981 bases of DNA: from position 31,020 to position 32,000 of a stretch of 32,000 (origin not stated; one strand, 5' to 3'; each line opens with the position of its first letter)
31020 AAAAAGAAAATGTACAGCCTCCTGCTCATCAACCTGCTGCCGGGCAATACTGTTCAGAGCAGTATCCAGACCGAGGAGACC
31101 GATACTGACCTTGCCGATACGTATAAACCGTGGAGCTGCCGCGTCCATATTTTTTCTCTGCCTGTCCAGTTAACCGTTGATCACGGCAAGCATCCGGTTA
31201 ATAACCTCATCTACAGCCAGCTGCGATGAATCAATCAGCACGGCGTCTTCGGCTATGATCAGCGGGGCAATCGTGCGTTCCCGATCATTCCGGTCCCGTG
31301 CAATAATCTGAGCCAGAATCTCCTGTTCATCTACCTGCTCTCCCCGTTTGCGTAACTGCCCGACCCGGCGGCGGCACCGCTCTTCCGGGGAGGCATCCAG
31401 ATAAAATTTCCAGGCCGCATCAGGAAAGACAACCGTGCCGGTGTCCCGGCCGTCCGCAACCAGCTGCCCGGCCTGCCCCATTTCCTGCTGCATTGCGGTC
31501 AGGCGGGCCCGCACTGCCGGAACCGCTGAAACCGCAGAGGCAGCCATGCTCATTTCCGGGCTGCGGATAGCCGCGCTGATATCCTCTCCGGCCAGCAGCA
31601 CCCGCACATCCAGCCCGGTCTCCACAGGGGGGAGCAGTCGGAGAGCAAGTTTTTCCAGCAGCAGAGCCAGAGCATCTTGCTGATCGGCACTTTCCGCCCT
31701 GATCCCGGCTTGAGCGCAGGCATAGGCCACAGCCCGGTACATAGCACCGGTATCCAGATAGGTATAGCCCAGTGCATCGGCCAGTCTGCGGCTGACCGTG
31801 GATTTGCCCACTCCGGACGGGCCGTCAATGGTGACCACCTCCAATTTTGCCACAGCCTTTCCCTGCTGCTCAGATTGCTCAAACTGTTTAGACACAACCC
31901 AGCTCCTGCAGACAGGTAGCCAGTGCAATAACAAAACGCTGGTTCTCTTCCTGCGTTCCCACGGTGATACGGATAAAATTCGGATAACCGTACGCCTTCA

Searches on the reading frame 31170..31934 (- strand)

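Call 91: search_protein_families(library=pfam, proteins=[window:31170-31934:-], max_evalue=0.001)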
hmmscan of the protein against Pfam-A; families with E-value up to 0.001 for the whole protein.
window:31170-31934:- (254 aa): 8 families
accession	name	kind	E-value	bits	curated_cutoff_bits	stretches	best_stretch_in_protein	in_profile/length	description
PF02224.24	Cytidylate_kin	-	1.3e-70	237.8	26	1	34-253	1-210/211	Cytidylate kinase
PF13207.12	AAA_17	-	6.6e-09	36.6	27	1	38-71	2-35/136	AAA domain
PF13238.12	AAA_18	-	4e-08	34.2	29.4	1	34-196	1-114/128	AAA domain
PF13189.12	Cytidylate_kin2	-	1.7e-07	32.1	28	1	33-219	1-152/176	Cytidylate kinase-like family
PF13671.12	AAA_33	-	2.5e-06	28.3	27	1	34-97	2-63/143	AAA domain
PF01202.28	SKI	-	0.00017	22.2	22.1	0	41-63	2-24/159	Shikimate kinase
PF13191.12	AAA_16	-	0.00027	21.9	32.6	1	32-131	25-104/167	AAA ATPase domain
PF00406.28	ADK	-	0.00085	19.9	26.8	0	38-83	3-48/151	Adenylate kinase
